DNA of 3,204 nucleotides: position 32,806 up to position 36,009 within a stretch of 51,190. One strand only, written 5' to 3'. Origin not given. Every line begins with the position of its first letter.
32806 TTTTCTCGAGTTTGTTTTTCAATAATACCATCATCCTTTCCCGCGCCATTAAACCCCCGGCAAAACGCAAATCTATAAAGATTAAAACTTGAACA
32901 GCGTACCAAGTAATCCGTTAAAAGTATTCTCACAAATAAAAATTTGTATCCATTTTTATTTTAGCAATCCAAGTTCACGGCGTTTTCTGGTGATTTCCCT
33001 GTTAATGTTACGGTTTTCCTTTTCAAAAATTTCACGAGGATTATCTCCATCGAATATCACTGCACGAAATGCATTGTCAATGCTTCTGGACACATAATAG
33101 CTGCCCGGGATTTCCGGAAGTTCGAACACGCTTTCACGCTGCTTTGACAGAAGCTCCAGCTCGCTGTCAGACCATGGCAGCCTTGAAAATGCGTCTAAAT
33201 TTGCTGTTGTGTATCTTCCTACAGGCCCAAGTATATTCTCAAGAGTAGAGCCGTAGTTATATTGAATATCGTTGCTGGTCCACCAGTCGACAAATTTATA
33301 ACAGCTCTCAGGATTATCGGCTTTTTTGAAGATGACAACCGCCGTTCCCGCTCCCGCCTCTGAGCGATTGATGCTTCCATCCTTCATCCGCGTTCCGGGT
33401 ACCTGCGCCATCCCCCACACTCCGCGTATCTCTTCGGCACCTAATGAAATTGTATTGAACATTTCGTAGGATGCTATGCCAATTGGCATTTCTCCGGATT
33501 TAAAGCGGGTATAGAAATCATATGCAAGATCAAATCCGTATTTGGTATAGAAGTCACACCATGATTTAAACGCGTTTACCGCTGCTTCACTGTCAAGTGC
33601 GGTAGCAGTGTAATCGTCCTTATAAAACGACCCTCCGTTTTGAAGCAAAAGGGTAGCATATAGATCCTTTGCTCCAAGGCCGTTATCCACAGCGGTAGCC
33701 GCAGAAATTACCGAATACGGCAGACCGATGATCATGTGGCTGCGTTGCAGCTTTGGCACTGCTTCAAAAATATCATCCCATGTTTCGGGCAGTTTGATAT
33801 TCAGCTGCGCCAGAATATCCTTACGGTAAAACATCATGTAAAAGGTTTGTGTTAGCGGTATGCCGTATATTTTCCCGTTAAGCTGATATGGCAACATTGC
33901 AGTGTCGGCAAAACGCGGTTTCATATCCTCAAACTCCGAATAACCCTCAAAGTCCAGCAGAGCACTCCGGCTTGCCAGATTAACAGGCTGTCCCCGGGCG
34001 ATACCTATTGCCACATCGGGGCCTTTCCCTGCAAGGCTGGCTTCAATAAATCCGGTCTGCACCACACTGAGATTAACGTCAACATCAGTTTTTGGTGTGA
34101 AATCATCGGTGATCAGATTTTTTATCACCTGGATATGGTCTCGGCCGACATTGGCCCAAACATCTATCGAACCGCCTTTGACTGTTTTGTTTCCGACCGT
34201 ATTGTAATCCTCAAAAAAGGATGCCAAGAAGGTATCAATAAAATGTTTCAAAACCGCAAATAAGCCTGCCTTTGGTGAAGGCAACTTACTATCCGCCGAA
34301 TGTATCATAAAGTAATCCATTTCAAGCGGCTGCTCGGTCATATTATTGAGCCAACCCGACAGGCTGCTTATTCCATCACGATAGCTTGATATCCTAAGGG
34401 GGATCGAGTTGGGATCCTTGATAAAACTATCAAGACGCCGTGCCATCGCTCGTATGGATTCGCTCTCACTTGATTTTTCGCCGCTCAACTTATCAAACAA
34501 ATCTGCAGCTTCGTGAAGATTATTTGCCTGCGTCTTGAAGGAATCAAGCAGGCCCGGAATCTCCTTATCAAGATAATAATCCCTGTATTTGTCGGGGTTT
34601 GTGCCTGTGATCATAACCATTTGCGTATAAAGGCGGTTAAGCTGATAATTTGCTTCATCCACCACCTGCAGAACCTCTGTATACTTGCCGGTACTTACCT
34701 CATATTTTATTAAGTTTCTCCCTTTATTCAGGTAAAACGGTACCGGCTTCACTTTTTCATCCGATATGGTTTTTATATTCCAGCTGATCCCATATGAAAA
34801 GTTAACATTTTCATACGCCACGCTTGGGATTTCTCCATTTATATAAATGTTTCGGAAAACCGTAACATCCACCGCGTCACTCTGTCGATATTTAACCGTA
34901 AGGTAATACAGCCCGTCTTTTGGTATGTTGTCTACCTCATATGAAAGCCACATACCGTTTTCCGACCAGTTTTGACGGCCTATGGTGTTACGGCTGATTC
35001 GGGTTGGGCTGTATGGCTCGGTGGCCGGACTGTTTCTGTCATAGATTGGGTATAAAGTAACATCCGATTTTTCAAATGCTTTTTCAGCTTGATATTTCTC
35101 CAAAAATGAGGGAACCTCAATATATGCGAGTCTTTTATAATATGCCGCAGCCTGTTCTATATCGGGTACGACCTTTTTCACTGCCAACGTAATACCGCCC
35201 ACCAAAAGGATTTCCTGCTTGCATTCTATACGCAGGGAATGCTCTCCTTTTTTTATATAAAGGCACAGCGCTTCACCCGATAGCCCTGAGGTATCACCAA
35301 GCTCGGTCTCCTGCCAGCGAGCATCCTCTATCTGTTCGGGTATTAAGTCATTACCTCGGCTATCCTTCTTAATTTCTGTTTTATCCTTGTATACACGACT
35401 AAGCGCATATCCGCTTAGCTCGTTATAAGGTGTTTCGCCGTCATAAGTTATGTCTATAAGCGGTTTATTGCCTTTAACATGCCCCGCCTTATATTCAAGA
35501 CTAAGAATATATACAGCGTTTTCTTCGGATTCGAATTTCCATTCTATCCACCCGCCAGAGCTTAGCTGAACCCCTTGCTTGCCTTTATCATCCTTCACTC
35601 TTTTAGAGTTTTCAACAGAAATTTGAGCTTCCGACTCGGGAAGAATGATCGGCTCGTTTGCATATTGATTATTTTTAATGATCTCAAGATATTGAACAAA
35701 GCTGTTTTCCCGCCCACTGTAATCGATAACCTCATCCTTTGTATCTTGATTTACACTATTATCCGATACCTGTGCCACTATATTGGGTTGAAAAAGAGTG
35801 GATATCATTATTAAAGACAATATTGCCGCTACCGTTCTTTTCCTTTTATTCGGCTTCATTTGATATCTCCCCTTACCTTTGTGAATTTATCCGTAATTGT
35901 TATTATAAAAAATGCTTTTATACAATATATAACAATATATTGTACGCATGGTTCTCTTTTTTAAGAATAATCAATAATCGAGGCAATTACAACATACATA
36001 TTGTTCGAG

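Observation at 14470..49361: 35-kb glycan-utilisation island with three ABC importers but no enzyme assignable to a characterised glycoside-hydrolase family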

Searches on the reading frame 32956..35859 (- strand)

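Call 5: search_protein_families(library=pfam, proteins=[window:32956-35859:-], max_evalue=0.01)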
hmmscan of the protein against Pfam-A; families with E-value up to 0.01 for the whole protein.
window:32956-35859:- (967 aa): 2 families
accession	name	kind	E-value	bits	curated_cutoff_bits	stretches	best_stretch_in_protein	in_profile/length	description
PF13416.11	SBP_bac_8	-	1e-23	85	27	1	585-869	4-252/279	Bacterial extracellular solute-binding protein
PF01547.30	SBP_bac_1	-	2.2e-22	80.9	26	1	578-866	9-306/307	Bacterial extracellular solute-binding protein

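Call 25: search_protein_families(library=ncbifam, proteins=[window:32956-35859:-], max_evalue=0.01)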
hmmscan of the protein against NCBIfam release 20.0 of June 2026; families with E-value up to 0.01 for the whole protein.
window:32956-35859:- (967 aa): 2 families
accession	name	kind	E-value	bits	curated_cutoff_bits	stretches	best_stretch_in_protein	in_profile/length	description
NF053763.1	ABCarbgalBndGanS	equivalog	2.4e-06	26.6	700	1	609-771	87-237/420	galactooligosaccharide ABC transporter substrate-binding protein GanS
TIGR03850.1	bind_CPR_0540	equivalog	1.6e-05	23.7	299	1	652-705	139-192/437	carbohydrate ABC transporter substrate-binding protein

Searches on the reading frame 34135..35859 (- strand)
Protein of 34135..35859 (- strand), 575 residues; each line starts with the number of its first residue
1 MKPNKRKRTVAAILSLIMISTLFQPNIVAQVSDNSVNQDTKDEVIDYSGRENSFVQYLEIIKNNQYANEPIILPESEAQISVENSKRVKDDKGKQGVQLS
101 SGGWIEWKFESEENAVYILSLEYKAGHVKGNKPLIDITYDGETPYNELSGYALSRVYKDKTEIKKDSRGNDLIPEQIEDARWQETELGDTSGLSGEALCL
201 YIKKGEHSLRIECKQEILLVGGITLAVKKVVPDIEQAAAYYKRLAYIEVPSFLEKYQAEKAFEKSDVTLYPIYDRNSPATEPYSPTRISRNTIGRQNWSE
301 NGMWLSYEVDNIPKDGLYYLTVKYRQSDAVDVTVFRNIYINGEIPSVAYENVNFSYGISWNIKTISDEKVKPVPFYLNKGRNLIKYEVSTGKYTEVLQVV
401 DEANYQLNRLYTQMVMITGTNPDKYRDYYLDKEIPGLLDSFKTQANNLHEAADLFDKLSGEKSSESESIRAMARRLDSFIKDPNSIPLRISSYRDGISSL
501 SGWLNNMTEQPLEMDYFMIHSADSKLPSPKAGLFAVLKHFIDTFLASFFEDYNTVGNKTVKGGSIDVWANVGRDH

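Call 61: search_solved_structures(query=window:34135-35859:-, max_evalue=10)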
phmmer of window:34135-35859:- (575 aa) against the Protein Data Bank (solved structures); distinct sequences matched with E-value up to 10: 1.
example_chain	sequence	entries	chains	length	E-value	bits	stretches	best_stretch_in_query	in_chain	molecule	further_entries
5fui_A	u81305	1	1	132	0.49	11.9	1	298-339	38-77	ENDO-1,3-BETA-GLUCANASE, FAMILY GH16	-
